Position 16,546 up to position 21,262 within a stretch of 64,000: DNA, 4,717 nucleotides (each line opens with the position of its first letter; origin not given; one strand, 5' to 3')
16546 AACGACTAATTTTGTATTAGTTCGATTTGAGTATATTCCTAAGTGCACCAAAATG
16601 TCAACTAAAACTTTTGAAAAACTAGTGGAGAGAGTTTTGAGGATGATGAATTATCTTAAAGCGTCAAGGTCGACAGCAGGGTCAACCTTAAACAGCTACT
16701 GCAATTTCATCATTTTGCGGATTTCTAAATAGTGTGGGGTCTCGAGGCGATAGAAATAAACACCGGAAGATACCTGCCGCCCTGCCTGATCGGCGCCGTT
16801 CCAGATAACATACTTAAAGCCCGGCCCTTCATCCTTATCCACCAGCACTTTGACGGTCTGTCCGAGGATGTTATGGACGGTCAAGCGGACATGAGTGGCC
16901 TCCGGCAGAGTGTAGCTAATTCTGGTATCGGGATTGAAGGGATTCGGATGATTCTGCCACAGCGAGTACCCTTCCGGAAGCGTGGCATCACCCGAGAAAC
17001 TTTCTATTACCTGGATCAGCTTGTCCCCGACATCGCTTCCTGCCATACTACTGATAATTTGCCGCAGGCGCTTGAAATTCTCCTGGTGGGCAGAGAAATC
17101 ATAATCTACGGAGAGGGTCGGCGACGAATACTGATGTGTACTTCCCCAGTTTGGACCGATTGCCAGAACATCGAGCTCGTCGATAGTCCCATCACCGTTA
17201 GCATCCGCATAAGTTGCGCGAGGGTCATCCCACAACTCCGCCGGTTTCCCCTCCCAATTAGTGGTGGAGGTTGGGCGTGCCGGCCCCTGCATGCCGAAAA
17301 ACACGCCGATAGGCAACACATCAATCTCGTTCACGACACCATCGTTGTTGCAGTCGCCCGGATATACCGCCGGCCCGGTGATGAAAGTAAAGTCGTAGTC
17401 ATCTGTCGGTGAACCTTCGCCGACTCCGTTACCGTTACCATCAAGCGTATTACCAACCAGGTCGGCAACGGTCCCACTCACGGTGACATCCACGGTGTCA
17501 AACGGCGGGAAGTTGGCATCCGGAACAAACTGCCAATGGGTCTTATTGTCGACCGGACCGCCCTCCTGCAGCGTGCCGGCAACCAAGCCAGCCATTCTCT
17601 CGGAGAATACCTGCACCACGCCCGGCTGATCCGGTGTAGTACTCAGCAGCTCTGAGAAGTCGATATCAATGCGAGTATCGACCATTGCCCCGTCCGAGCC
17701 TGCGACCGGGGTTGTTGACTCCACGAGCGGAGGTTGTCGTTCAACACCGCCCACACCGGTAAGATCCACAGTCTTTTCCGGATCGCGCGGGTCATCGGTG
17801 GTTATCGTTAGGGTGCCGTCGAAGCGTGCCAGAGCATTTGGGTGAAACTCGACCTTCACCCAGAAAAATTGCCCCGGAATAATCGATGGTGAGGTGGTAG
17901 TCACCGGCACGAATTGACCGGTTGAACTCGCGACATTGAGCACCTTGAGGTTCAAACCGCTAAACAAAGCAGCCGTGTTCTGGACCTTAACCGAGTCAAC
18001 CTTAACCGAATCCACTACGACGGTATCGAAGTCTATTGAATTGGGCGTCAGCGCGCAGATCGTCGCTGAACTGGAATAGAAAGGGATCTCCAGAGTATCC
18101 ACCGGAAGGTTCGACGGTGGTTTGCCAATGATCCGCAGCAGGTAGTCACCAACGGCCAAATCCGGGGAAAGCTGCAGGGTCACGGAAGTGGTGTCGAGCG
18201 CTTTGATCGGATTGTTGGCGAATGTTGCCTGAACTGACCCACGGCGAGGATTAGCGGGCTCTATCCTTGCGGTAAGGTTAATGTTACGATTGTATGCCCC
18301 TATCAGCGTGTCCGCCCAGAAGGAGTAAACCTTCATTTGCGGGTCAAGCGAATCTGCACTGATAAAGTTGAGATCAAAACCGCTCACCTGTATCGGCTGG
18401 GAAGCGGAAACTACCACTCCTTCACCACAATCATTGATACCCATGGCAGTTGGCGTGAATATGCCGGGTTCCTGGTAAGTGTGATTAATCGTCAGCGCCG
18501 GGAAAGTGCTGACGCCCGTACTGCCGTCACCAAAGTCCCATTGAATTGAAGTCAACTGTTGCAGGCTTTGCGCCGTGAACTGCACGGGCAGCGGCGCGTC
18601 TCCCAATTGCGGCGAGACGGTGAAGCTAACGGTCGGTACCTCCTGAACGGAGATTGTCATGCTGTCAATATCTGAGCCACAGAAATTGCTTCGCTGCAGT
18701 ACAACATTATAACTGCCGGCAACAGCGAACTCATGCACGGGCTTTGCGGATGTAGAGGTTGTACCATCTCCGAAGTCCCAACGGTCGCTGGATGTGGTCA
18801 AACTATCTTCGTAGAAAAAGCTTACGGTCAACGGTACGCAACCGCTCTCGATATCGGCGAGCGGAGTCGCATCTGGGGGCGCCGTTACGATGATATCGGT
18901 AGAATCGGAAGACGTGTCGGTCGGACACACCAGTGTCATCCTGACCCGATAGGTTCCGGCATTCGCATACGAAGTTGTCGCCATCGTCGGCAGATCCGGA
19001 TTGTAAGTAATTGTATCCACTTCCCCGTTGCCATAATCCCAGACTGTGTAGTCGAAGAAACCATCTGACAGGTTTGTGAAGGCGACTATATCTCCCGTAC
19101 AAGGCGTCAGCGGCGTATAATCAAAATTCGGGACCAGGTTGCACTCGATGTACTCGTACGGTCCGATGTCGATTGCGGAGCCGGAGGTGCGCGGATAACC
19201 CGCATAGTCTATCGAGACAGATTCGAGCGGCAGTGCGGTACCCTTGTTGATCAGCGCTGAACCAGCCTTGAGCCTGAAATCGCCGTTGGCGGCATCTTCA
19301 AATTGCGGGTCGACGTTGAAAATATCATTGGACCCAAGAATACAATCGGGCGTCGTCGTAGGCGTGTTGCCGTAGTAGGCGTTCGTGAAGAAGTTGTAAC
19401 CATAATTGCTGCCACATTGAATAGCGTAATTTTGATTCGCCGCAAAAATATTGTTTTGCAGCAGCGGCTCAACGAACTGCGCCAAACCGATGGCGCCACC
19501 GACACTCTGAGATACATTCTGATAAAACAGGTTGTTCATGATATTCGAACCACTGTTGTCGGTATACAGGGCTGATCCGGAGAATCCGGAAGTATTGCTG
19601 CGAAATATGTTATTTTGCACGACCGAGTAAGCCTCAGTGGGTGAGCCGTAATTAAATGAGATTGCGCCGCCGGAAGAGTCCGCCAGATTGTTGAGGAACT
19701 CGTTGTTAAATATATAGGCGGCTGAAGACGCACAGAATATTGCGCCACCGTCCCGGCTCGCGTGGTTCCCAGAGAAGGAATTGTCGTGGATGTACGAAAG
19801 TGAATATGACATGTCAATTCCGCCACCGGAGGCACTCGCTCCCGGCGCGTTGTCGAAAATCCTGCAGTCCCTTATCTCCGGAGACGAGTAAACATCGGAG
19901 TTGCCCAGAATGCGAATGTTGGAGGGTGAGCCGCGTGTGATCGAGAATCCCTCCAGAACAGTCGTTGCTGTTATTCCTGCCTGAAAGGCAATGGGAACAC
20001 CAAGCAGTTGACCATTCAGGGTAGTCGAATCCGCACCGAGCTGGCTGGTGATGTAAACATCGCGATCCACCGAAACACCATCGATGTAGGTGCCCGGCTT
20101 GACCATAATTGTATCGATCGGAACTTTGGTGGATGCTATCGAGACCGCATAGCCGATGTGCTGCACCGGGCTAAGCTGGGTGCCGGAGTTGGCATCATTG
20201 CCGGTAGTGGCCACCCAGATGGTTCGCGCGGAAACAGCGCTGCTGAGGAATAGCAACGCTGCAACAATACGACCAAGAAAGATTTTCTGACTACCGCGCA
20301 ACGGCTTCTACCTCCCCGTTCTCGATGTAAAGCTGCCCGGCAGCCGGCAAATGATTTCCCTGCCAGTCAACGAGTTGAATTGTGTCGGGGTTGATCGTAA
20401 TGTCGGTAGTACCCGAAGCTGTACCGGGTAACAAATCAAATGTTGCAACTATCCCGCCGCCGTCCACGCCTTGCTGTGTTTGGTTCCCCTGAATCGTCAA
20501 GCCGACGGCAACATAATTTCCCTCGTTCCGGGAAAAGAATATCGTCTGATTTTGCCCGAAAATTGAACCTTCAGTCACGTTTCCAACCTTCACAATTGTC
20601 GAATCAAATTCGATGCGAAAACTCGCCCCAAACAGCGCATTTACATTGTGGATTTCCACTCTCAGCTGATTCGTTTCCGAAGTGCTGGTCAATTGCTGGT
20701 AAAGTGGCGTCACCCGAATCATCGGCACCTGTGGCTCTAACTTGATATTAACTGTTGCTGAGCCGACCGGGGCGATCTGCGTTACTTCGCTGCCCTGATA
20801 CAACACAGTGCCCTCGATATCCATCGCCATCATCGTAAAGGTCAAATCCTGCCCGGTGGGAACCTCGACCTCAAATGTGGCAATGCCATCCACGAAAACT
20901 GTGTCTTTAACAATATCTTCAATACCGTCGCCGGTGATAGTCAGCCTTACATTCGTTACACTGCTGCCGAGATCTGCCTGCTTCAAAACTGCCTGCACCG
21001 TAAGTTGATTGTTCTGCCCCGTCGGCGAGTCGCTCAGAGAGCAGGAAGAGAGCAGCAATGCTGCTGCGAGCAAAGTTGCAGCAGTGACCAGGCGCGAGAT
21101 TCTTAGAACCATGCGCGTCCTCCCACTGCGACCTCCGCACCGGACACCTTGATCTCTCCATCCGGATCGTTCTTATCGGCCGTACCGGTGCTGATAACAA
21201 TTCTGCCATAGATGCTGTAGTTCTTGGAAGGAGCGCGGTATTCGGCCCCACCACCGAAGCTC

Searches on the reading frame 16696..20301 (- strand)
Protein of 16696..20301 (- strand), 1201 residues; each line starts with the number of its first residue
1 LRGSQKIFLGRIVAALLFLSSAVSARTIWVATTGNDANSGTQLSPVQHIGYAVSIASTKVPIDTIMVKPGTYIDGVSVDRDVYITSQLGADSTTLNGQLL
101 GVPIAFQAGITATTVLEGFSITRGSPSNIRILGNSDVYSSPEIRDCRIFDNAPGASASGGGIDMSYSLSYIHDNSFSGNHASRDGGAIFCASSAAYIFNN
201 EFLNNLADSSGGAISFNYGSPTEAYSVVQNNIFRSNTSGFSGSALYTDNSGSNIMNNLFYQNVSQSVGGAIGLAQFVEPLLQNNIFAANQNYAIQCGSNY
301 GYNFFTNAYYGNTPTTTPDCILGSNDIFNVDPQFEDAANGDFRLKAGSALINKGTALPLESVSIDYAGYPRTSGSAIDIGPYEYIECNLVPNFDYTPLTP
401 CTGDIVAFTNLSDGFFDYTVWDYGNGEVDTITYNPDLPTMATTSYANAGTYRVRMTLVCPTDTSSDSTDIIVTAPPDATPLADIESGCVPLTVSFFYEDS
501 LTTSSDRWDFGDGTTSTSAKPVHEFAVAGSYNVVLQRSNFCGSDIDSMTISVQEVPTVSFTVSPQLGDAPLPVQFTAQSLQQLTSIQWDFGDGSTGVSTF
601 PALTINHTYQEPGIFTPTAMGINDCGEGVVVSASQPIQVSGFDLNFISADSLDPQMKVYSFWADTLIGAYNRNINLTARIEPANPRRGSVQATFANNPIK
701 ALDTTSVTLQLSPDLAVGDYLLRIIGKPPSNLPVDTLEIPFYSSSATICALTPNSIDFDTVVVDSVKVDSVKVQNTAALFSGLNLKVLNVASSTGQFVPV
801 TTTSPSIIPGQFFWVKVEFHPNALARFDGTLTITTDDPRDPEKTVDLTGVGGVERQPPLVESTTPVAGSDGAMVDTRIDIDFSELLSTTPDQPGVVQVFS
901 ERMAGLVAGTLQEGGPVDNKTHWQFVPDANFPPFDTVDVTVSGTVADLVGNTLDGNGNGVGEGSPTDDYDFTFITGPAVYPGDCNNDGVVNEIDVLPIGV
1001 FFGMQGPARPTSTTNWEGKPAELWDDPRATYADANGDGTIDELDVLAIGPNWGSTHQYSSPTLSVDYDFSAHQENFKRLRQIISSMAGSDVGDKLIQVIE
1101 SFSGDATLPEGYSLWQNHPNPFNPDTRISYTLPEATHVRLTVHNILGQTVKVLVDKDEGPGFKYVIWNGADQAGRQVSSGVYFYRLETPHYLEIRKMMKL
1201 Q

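Call 15: search_protein_families(library=pfam, proteins=[window:16696-20301:-], max_evalue=0.01)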
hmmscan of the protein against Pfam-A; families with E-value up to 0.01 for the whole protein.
window:16696-20301:- (1201 aa): 12 families
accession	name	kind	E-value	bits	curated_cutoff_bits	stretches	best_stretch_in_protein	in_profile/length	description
PF00801.26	PKD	-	1.7e-20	73.3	23.5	3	559-624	3-68/80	PKD domain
PF18911.6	PKD_4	-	3.8e-20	72.2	27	2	479-547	9-78/85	PKD domain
PF13205.12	Big_5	-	3.4e-08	34.6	23.6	1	856-956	3-98/105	Bacterial Ig-like domain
PF00404.24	Dockerin_1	-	3.1e-07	30.9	22.9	1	981-1047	1-51/57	Dockerin type I domain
PF02415.23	Chlam_PMP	-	1.5e-06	28.3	20.6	1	175-190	3-18/19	Chlamydia polymorphic membrane protein (Chlamydia_PMP) repeat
PF13860.13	FlgD_ig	-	9.1e-05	22.8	27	1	1128-1185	14-72/79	FlgD Ig-like domain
PF22073.2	Cep192_D4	-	0.00039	21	35.5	1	752-852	7-112/112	Cep192 domain 4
PF12371.14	TMEM131_like_N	-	0.0012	19.5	28.8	1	751-835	3-84/84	Transmembrane protein 131-like N-terminal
PF17161.10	DUF5123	-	0.0015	20.1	35.1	1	254-350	3-104/113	Domain of unknown function (DUF5123)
PF15780.11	ASH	-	0.0038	17.8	27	0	754-839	12-94/98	Abnormal spindle-like microcephaly-assoc'd, ASPM-SPD-2-Hydin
PF07602.17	DUF1565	-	0.0048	16.7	20.3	0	33-299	2-237/257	Protein of unknown function (DUF1565)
PF22544.2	HYDIN_VesB_CFA65-like_Ig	-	0.0092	16.6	25.5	0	752-849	6-99/100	HYDIN/CFA65/VesB-like, Ig-like domain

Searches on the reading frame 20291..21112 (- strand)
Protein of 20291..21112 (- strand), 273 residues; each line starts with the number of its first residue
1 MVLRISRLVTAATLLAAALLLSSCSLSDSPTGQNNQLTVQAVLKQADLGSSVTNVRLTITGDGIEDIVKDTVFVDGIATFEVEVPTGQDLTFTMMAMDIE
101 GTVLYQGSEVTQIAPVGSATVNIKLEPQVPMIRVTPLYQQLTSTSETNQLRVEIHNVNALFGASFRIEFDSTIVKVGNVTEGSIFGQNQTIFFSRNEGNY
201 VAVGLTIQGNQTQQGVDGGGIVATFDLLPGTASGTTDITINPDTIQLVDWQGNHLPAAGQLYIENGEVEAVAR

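Call 25: search_protein_families(library=pfam, proteins=[window:20291-21112:-], max_evalue=0.01)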
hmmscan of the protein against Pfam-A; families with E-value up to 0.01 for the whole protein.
window:20291-21112:- (273 aa): 1 family
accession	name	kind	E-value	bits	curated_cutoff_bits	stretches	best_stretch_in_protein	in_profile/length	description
PF00963.24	Cohesin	-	5.2e-08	33.6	24.1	1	149-241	17-115/139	Cohesin domain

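Call 53: find_encoding_contigs(protein=window:20291-21112:-, flank=10000, max_places=4)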
Protein window:20291-21112:- (273 aa): 1 contig read that carries it; 1 place shown.
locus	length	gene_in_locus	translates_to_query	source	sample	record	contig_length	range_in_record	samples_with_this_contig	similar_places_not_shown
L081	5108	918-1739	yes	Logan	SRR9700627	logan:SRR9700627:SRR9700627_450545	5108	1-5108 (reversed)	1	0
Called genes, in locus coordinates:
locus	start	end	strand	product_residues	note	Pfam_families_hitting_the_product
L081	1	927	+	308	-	?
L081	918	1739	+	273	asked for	PF00963:Cohesin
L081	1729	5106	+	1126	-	?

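Call 56: find_related_loci(query=window:20291-21112:-, collection=metagenome_contigs, flank=6000)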
Query window:20291-21112:- (273 aa) in metagenome_contigs; peptide patterns used: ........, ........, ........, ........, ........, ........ (x = any residue, [..] = any of these).
342 stretches matched a pattern; 2 encode a relative of the query (tblastn E <= 1e-3); 2 distinct loci.
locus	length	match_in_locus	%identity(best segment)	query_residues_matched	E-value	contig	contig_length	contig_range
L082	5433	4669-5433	99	1-255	9e-171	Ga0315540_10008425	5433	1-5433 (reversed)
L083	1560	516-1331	52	1-273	2e-92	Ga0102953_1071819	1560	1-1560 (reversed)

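Call 57: find_homologous_proteins(query=window:20291-21112:-, max_evalue=0.001)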
Query window:20291-21112:- (273 aa): 5 proteins with E <= 0.001 among 4760 candidates.
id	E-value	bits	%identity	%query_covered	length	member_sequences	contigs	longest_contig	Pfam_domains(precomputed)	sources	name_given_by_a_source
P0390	1.0e-168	577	100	100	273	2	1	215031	PF00963.25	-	-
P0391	1.2e-98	348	61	100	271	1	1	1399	PF00963.25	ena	-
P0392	1.4e-93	331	57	100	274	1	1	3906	PF00963.25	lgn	-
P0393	9.1e-82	292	52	100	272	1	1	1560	PF00963.25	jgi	-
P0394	1.2e-55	207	42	91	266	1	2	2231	PF00963.25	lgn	-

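Call 59: find_encoding_contigs(protein=P0392, flank=5000, max_places=3)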
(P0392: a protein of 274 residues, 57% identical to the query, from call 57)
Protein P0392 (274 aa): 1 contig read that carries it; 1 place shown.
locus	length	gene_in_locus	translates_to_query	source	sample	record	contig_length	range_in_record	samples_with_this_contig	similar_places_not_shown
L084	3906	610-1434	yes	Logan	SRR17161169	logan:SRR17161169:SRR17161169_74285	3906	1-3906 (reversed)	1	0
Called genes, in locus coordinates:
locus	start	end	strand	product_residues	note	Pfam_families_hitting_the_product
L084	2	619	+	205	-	?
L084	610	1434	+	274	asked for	PF00963:Cohesin (weak)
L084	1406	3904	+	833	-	?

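Call 72: predict_structure(alignment_id=A5)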
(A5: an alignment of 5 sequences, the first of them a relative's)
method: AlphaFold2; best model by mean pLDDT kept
length: 273 residues; sequences in the alignment: 5
mean_pLDDT: 62.8   pTM: 0.47
mean pLDDT of the five models: 62.8, 58.4, 55.2, 54.2, 52.6
residues with pLDDT >= 90: 3; 70-90: 109; 50-70: 84; < 50: 77
segments of 3 or more residues with pLDDT < 50: 1-4, 6-37, 43-49, 129-141, 256-273
pLDDT, mean of each block of 10 residues (from residue 1): 45 43 36 45 46 79 83 68 78 77 74 68 59 40 61 61 79 83 69 84 77 54 80 72 66 48 33 25
secondary structure, 60 per line:
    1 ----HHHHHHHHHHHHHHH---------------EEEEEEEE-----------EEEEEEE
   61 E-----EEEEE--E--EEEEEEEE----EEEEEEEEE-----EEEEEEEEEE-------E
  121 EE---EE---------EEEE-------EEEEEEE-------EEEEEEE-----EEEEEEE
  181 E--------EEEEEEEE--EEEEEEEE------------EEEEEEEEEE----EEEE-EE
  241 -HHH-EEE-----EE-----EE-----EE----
elements in order: H5-19 E35-42 E54-61 E67-71 E77-84 E89-97 E103-112 E120-122 E137-140 E148-154 E162-168 E174-181 E190-197 E200-207 E220-229 E234-237 E246-248

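Call 74: fold_search(model_id=the predicted structure, library=pdb)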
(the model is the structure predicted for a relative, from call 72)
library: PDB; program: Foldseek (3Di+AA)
matches with E <= 10: 1048; with E <= 0.001: 22
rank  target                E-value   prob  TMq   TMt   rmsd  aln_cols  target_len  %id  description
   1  4uyp_C                6.8e-05  1.00  0.37  0.65   3.5       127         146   16  High resolution structure of the third cohesin ScaC in complex with the ScaB dockerin with a mutation in the N-termina (released 2015-04-15)
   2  4uyp_A                7.2e-05  1.00  0.37  0.66   3.5       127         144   16  High resolution structure of the third cohesin ScaC in complex with the ScaB dockerin with a mutation in the N-termina (released 2015-04-15)
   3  2xdh                  7.9e-05  1.00  0.36  0.67   5.0       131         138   20  Non-cellulosomal cohesin from the hyperthermophilic archaeon Archaeoglobus fulgidus (released 2010-05-26)
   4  4uyq_A                1.0e-04  1.00  0.35  0.63   2.8       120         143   18  High resolution structure of the third cohesin ScaC in complex with the ScaB dockerin with a mutation in the C-termina (released 2015-04-15)
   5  6kgc_A                1.3e-04  1.00  0.37  0.66   3.5       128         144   14  Crystal structure of CaDoc0917(R49D)-CaCohA2 complex at pH 5.4 (released 2020-07-08)
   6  6kgd_A                1.8e-04  1.00  0.38  0.67   5.0       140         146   14  Crystal structure of CaDoc0917(R49D)-CaCohA2 complex at pH 8.0 (released 2020-07-08)
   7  2vn5_C                2.5e-04  1.00  0.37  0.65   3.4       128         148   16  The Clostridium cellulolyticum dockerin displays a dual binding mode for its cohesin partner (released 2008-05-20)
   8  1g1k_A                2.6e-04  1.00  0.36  0.64   3.5       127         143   15  COHESIN MODULE FROM THE CELLULOSOME OF CLOSTRIDIUM CELLULOLYTICUM (released 2000-11-22)
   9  6kgf_C                2.8e-04  1.00  0.38  0.65   5.1       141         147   14  Crystal structure of CaDoc0917(R16D)-CaCohA2 complex at pH 8.2 (released 2020-07-08)
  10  3htl                  4.6e-04  1.00  0.29  0.22   9.4       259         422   12  Structure of the Corynebacterium diphtheriae major pilin SpaA points to a modular pilus assembly with stabilizing isopep (released 2009-09-15)
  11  3ghp_A                4.8e-04  1.00  0.36  0.50   7.2       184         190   13  Structure of the second type II cohesin module from the adaptor ScaA scaffoldin of Acetivibrio cellulolyticus (includi (released 2009-06-23)
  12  1anu                  5.6e-04  1.00  0.36  0.67   3.3       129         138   15  COHESIN-2 DOMAIN OF THE CELLULOSOME FROM CLOSTRIDIUM THERMOCELLUM (released 1997-07-23)
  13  3ul4_A                5.6e-04  1.00  0.36  0.63   3.8       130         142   16  Crystal structure of Coh-OlpA(Cthe_3080)-Doc918(Cthe_0918) complex: A novel type I Cohesin-Dockerin complex from Clost (released 2012-11-28)
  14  2ccl_A                5.9e-04  1.00  0.35  0.58   4.2       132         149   14  THE S45A, T46A MUTANT OF THE TYPE I COHESIN-DOCKERIN COMPLEX FROM THE CELLULOSOME OF CLOSTRIDIUM THERMOCELLUM (released 2007-02-13)
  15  3l8q_D                5.9e-04  1.00  0.36  0.30  16.1       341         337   11  Structure analysis of the type II cohesin dyad from the adaptor ScaA scaffoldin of Acetivibrio cellulolyticus (released 2010-05-05)
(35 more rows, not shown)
